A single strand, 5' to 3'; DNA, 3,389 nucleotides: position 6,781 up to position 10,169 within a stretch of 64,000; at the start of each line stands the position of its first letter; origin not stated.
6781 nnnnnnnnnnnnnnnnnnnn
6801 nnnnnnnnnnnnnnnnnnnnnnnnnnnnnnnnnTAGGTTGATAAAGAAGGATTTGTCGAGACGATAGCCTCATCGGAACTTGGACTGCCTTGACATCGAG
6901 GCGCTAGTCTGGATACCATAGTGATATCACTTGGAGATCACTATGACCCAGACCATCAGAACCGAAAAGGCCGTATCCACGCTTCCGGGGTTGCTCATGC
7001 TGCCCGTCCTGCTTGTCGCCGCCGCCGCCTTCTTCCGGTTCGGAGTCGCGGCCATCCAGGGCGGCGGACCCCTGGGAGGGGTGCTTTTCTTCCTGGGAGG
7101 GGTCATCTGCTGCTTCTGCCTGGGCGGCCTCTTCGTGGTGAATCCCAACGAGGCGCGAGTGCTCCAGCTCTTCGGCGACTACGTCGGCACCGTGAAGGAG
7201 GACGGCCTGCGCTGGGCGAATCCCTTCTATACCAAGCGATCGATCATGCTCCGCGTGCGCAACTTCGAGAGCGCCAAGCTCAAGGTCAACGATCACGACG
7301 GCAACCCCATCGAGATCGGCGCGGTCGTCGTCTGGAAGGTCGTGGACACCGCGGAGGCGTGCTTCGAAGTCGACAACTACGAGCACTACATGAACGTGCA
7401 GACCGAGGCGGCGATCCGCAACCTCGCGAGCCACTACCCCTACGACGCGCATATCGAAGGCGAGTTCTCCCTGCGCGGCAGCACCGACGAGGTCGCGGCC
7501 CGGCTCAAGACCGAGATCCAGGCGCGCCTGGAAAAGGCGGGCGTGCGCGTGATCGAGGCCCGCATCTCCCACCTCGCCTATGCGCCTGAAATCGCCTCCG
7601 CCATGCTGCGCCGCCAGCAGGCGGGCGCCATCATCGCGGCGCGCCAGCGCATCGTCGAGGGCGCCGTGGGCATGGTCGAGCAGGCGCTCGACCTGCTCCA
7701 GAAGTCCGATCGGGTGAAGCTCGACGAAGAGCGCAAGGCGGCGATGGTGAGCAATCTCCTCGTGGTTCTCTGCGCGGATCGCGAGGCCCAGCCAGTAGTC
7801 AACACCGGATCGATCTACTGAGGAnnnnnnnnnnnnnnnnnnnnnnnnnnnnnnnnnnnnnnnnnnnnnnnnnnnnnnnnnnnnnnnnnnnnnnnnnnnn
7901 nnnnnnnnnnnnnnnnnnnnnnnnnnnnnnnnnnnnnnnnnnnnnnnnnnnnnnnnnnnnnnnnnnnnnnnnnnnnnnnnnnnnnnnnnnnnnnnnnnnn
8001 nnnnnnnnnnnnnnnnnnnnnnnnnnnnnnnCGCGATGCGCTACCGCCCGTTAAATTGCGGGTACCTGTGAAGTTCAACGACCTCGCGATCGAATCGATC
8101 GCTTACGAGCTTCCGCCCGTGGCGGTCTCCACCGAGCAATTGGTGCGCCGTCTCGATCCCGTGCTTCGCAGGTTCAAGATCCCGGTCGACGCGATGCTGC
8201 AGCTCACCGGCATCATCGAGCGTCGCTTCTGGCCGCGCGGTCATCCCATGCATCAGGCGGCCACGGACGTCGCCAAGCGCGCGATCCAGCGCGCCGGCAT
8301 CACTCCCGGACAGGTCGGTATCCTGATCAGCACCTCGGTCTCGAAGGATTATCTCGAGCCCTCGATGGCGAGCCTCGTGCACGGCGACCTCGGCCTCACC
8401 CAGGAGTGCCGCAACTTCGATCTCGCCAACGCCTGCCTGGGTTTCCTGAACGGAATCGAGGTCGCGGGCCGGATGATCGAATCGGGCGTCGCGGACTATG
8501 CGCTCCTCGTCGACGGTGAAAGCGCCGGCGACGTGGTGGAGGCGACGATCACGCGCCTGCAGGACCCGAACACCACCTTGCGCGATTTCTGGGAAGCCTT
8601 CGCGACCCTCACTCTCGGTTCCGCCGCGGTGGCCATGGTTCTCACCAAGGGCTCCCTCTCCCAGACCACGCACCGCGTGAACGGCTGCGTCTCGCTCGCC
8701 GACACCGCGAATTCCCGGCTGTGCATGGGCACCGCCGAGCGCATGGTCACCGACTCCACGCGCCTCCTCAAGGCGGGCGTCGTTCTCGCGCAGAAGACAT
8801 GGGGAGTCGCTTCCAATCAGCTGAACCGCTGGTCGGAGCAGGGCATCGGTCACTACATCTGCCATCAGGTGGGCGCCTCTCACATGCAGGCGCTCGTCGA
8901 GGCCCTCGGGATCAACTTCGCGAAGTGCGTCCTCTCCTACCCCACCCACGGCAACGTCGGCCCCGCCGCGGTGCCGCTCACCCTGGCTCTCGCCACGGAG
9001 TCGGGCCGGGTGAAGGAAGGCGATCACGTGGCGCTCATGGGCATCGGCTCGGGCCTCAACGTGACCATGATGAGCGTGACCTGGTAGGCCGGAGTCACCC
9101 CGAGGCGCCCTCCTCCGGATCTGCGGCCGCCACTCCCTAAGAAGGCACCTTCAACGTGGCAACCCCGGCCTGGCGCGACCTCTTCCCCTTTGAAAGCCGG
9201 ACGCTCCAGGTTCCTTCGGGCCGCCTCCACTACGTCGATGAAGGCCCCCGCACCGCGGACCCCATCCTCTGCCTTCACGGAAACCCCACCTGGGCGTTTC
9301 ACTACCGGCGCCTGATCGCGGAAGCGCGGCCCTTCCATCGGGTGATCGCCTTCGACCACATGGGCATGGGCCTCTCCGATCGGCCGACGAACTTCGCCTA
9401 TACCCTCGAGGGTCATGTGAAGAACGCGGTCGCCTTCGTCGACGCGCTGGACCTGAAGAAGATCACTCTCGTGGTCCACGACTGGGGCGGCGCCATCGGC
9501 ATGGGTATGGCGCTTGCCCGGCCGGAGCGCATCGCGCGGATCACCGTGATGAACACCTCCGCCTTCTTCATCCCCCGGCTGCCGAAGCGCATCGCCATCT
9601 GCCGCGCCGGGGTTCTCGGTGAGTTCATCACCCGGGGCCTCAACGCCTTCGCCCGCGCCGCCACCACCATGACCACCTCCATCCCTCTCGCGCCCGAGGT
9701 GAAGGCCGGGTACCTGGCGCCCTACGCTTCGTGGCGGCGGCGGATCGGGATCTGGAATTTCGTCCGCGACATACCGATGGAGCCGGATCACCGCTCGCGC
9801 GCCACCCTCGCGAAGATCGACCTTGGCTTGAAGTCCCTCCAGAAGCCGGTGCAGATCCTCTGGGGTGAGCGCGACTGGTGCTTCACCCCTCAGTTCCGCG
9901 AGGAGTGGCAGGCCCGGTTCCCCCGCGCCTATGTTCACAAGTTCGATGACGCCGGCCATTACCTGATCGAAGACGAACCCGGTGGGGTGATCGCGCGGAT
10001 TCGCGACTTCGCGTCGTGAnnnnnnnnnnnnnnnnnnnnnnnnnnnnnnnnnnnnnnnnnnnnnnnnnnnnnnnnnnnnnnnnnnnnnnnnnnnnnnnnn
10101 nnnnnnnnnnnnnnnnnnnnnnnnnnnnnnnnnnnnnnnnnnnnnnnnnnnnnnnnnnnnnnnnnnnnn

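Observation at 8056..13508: OleABC-like condensing enzyme / HLD-hydrolase / AMP-ligase trio followed by CoA-transferase and cysteine hydrolase, without an adjacent OleD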

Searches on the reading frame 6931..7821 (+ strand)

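Call 3: search_protein_families(library=pfam, proteins=[window:6931-7821:+])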
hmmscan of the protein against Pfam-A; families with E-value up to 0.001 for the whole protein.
window:6931-7821:+ (296 aa): 1 family
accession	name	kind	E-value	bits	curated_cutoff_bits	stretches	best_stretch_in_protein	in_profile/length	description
PF01145.31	Band_7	-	1e-28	101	23.6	1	68-243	1-173/176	SPFH domain / Band 7 family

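Call 4: search_protein_families(library=ncbifam, proteins=[window:6931-7821:+])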
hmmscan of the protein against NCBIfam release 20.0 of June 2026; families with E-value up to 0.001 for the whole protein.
window:6931-7821:+ (296 aa): 1 family
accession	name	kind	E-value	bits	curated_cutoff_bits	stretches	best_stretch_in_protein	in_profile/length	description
TIGR01933.1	hflK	equivalog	1.2e-06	28.1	159.4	1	68-214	2-144/261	FtsH protease activity modulator HflK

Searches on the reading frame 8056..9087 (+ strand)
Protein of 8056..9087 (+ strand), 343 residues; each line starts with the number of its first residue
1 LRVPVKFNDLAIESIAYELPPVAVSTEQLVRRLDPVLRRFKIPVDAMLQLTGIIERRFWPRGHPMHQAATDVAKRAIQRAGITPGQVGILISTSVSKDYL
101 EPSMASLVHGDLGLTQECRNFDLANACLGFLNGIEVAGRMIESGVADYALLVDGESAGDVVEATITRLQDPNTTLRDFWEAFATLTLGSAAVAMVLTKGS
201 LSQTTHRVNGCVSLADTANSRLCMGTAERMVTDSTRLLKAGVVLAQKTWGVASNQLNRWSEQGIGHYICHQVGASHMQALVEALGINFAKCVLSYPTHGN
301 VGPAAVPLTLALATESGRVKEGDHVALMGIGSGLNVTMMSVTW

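Call 3: search_protein_families(library=pfam, proteins=[window:8056-9087:+])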
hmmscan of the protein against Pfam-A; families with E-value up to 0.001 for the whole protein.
window:8056-9087:+ (343 aa): 3 families
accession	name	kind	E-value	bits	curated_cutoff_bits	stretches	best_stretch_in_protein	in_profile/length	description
PF08541.16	ACP_syn_III_C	-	8.9e-19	67.9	26.6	1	257-343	4-90/90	3-Oxoacyl-[acyl-carrier-protein (ACP)] synthase III C terminal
PF08545.16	ACP_syn_III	-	2.8e-08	34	24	1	121-199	1-64/80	3-Oxoacyl-[acyl-carrier-protein (ACP)] synthase III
PF00108.29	Thiolase_N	-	1.2e-05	25.3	26.4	1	66-165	24-123/260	Thiolase, N-terminal domain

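Call 4: search_protein_families(library=ncbifam, proteins=[window:8056-9087:+])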
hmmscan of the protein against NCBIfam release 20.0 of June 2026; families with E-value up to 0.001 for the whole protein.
window:8056-9087:+ (343 aa): 13 families
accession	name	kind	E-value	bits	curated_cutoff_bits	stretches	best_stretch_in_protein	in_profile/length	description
NF006720.0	PRK09258.1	equivalog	1.8e-125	418.7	285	1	5-343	1-338/338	3-oxoacyl-ACP synthase III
NF006829.0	PRK09352.1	subfamily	8.4e-35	120.3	249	1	49-343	37-321/322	beta-ketoacyl-ACP synthase 3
TIGR00747.1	fabH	subfamily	1.2e-32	113.3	292.1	1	50-339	36-318/322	beta-ketoacyl-ACP synthase III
NF004623.0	PRK05963.1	equivalog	1.2e-21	77.4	437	1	49-337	38-322/328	beta-ketoacyl-ACP synthase III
NF005541.0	PRK07204.1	equivalog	8.1e-21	74.7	402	2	39-155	27-143/329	beta-ketoacyl-ACP synthase III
NF005308.0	PRK06840.1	equivalog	1.7e-13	50.4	315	1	39-163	27-152/339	3-oxoacyl-ACP synthase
NF003274.0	PRK04262.1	equivalog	7.3e-12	45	244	1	69-156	55-142/347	hydroxymethylglutaryl-CoA synthase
NF009519.0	PRK12880.1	equivalog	2.1e-09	37.2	436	1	34-162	29-156/353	beta-ketoacyl-ACP synthase III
NF005293.2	PRK06816.1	subfamily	7.8e-09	35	450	1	62-165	56-160/378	StlD/DarB family beta-ketosynthase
TIGR00748.1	HMG_CoA_syn_Arc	equivalog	7.9e-07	28.6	353.35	1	69-157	54-142/345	hydroxymethylglutaryl-CoA synthase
NF005703.0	PRK07515.1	equivalog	1.4e-06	27.4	304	1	20-155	48-184/373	beta-ketoacyl-ACP synthase III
NF053539.1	resorcinol_DarB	exception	1.1e-05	24.7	550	0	283-328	315-360/377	dialkylresorcinol biosynthesis protein DarB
NF042429.2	DHPHCoAsyn_DpgA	equivalog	0.00023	20.2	425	0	71-164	76-171/350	3,5-dihydroxyphenylacetyl-CoA synthase DpgA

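Call 8: find_encoding_contigs(protein=window:8056-9087:+, flank=10000, max_places=6)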
Protein window:8056-9087:+ (343 aa): no gene with exactly this product is on record in the collection.

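Call 10: find_encoding_contigs(protein=window:8068-9087:+, flank=10000, max_places=6)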
Protein window:8068-9087:+ (339 aa): 2 contigs read that carry it; 2 places shown.
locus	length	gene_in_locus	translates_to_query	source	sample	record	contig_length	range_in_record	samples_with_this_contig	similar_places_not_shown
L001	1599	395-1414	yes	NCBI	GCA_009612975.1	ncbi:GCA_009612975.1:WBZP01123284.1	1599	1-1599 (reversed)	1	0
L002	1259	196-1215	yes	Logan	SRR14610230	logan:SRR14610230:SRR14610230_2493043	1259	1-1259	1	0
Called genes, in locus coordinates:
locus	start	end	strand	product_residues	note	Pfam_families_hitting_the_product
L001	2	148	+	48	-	?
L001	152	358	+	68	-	-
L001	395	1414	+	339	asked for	PF00108:Thiolase_N (weak), PF08545:ACP_syn_III (weak), PF08541:ACP_syn_III_C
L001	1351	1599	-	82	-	?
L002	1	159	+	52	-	?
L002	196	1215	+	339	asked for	PF00108:Thiolase_N (weak), PF08545:ACP_syn_III (weak), PF08541:ACP_syn_III_C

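Call 12: search_solved_structures(query=window:8068-9087:+, show_alignments=2, max_evalue=0.00001)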
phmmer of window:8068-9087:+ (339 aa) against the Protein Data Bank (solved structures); distinct sequences matched with E-value up to 0.00001: 55.
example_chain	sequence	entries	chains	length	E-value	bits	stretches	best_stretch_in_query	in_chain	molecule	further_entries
3row_A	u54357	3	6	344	3.6e-85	289.3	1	1-339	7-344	3-oxoacyl-[ACP] synthase III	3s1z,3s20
3s21_A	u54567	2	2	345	3.7e-85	289.3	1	1-339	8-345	3-oxoacyl-[ACP] synthase III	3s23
5vxh_A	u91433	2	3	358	1.1e-84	287.7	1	1-339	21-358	3-oxoacyl-[ACP] synthase III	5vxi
5vxf_A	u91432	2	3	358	1.1e-84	287.7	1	1-339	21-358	3-oxoacyl-[ACP] synthase III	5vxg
5vxd_A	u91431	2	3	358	3e-84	286.3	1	1-339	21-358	3-oxoacyl-[ACP] synthase III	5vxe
6b2s_A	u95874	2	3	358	4e-84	285.9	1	1-339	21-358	3-oxoacyl-[ACP] synthase III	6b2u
3fk5_A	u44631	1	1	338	4.5e-84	285.7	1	1-339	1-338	3-oxoacyl-synthase III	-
6b2t_A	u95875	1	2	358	7.5e-84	285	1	1-339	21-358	3-oxoacyl-[ACP] synthase III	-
4kti_A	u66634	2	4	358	7.8e-84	284.9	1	1-339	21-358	3-oxoacyl-[ACP] synthase III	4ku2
4ktm_A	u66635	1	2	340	8.8e-84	284.7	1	1-339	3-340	3-oxoacyl-[ACP] synthase III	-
4ku3_A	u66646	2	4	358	1.1e-83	284.5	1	1-339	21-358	3-oxoacyl-[ACP] synthase III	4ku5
6b2r_A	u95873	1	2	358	1.1e-83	284.4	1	1-339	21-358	3-oxoacyl-[ACP] synthase III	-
4ryb_A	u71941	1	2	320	2.7e-23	86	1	45-330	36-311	3-oxoacyl-[acyl-carrier-protein] synthase 3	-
4dfe_A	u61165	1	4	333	6.9e-22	81.4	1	14-330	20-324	3-oxoacyl-[acyl-carrier-protein] synthase 3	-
1hn9_A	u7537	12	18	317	2.7e-20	76.1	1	44-330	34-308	BETA-KETOACYL-ACYL CARRIER PROTEIN SYNTHASE III | 3-oxoacyl-[acyl-carrier-protein] synthase III | 3-oxoacyl-[acyl-carrier-protein] synthase 3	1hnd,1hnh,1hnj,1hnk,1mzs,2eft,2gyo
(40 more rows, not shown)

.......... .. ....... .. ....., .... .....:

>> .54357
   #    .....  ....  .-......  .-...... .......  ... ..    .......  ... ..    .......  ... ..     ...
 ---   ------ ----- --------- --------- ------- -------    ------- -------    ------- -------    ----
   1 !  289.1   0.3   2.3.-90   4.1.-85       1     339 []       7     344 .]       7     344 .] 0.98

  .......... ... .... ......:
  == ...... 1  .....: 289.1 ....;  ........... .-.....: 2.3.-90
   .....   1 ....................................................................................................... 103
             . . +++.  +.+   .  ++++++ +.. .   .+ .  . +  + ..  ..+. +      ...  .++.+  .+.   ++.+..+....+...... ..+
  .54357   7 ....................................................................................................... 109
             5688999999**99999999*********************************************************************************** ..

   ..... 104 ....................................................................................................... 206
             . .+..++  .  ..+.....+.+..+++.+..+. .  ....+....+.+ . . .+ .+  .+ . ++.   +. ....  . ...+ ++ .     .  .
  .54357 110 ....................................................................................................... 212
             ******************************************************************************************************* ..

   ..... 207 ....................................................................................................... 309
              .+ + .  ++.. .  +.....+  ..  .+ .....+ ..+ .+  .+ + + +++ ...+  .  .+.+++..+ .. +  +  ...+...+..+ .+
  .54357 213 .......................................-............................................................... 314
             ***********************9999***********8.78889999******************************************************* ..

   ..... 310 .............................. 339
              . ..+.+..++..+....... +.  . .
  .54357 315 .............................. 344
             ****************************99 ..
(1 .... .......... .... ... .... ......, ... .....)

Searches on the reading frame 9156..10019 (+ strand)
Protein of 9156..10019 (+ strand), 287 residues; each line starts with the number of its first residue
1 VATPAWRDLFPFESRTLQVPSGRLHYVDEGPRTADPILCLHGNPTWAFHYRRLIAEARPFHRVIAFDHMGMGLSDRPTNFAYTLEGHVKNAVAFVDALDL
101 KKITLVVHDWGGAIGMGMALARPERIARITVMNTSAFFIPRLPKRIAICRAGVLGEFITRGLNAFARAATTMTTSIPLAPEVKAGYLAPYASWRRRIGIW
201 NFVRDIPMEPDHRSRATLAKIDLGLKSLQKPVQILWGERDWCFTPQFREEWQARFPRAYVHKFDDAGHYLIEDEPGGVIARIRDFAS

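Call 3: search_protein_families(library=pfam, proteins=[window:9156-10019:+])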
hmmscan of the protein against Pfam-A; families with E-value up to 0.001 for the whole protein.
window:9156-10019:+ (287 aa): 3 families
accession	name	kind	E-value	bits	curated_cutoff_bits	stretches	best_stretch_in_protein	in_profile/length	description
PF00561.26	Abhydrolase_1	-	6.2e-31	108.4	25.8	1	36-275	2-245/245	alpha/beta hydrolase fold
PF12697.13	Abhydrolase_6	-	4.7e-19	70.4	26.3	1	37-280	1-216/217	Alpha/beta hydrolase family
PF12146.15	Hydrolase_4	-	1.2e-06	28.4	27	1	62-158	33-134/239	Serine aminopeptidase, S33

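Call 4: search_protein_families(library=ncbifam, proteins=[window:9156-10019:+])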
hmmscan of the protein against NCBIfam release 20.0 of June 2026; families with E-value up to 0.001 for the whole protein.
window:9156-10019:+ (287 aa): 26 families (the best 25 are shown)
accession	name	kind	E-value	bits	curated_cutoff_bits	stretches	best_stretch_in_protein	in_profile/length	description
NF002938.0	PRK03592.1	equivalog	3.1e-45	154.8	241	1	11-286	9-289/298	haloalkane dehalogenase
NF002043.0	PRK00870.1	subfamily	1.4e-44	152.8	265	1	23-285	35-297/302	haloalkane dehalogenase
NF002873.0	PRK03204.1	equivalog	4e-42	144.5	466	1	7-282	9-281/286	haloalkane dehalogenase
NF050089.1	i_nPHAscl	equivalog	7.9e-19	67.8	300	2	31-134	15-117/288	intracellular short-chain-length polyhydroxyalkanoate depolymerase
NF051488.1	bifunc_PcaDC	exception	1.2e-18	67.4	390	1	24-151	2-130/375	bifunctional 3-oxoadipate enol-lactonase/4-carboxymuconolactone decarboxylase PcaDC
TIGR03056.1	bchO_mg_che_rel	equivalog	4.4e-18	65.3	172.55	2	14-133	8-127/278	alpha/beta fold hydrolase BchO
NF011457.0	PRK14875.1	equivalog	2e-17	63.2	307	1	14-132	112-229/372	acetoin dehydrogenase dihydrolipoyllysine-residue acetyltransferase subunit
TIGR02427.1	protocat_pcaD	equivalog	5.9e-17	61.9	255.85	1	23-137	1-115/251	3-oxoadipate enol-lactonase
NF004514.1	PRK05855.1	equivalog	1.2e-14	53.9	455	1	23-286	11-287/578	SDR family oxidoreductase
NF045632.1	hydroxlase_HsaD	equivalog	2.4e-14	53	400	1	13-135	13-138/290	4,5:9,10-diseco-3-hydroxy-5,9,17-trioxoandrosta-1(10),2-diene-4-oate hydrolase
TIGR01250.1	pro_imino_pep_2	subfamily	1.7e-12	47.5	167.65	1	18-134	8-129/288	proline iminopeptidase-family hydrolase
NF051487.1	bifunc_PcaCD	exception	3.8e-12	46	430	1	58-285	196-410/413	bifunctional 4-carboxymuconolactone decarboxylase/3-oxoadipate enol-lactonase PcaCD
NF007954.0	PRK10673.1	equivalog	4e-12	46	399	1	33-133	15-113/255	esterase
TIGR03611.1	RutD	equivalog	1.7e-11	44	238.5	1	60-136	39-115/258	pyrimidine utilization protein D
NF058673.1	LipAdnlyCyLipJMY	equivalog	2.9e-10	39.4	800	1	36-137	41-139/449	bifunctional lipase/adenylate cyclase LipJ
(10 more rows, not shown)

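Call 13: search_solved_structures(query=window:9156-10019:+, show_alignments=2, max_evalue=1e-10)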
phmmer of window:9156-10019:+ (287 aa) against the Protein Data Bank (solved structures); distinct sequences matched with E-value up to 1e-10: 160 (the best 60 are shown).
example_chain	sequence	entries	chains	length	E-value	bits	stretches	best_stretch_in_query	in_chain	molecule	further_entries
8ooh_A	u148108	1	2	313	6.1e-42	147.2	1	7-285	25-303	Alpha/beta fold hydrolase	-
8ckp_D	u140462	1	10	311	1.3e-41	146.1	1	7-285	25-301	Alpha/beta fold hydrolase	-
8oe6_A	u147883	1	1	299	1.6e-35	126.2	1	9-280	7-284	Structure of hyperstable haloalkane dehalogenase variant DhaA231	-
3g9x_A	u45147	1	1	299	3.5e-35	125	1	10-278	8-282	Haloalkane dehalogenase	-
5flk_A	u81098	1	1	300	5e-35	124.5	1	10-278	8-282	DHAA101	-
3fwh_A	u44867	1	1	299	5.7e-35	124.3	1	10-278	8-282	Haloalkane dehalogenase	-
4e46_A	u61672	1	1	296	5.9e-35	124.3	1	10-278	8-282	Haloalkane dehalogenase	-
4hzg_A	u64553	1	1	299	6.1e-35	124.2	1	10-278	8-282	Haloalkane dehalogenase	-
4fwb_A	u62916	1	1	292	6.3e-35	124.2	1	10-278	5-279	Haloalkane dehalogenase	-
3rk4_A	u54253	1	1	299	6.4e-35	124.2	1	10-278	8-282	Haloalkane dehalogenase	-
3fbw_A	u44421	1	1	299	9.9e-35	123.6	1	10-278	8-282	Haloalkane dehalogenase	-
1bn6_A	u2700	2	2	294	1e-34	123.5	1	10-278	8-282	HALOALKANE DEHALOGENASE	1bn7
1cqw_A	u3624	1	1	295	1.1e-34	123.4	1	10-278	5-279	HALOALKANE DEHALOGENASE; 1-CHLOROHEXANE HALIDOHYDROLASE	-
8oe2_A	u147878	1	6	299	3.2e-34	121.9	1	10-278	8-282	Haloalkane dehalogenase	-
7o8b_A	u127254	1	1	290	3.3e-34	121.8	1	10-278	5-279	Haloalkane dehalogenase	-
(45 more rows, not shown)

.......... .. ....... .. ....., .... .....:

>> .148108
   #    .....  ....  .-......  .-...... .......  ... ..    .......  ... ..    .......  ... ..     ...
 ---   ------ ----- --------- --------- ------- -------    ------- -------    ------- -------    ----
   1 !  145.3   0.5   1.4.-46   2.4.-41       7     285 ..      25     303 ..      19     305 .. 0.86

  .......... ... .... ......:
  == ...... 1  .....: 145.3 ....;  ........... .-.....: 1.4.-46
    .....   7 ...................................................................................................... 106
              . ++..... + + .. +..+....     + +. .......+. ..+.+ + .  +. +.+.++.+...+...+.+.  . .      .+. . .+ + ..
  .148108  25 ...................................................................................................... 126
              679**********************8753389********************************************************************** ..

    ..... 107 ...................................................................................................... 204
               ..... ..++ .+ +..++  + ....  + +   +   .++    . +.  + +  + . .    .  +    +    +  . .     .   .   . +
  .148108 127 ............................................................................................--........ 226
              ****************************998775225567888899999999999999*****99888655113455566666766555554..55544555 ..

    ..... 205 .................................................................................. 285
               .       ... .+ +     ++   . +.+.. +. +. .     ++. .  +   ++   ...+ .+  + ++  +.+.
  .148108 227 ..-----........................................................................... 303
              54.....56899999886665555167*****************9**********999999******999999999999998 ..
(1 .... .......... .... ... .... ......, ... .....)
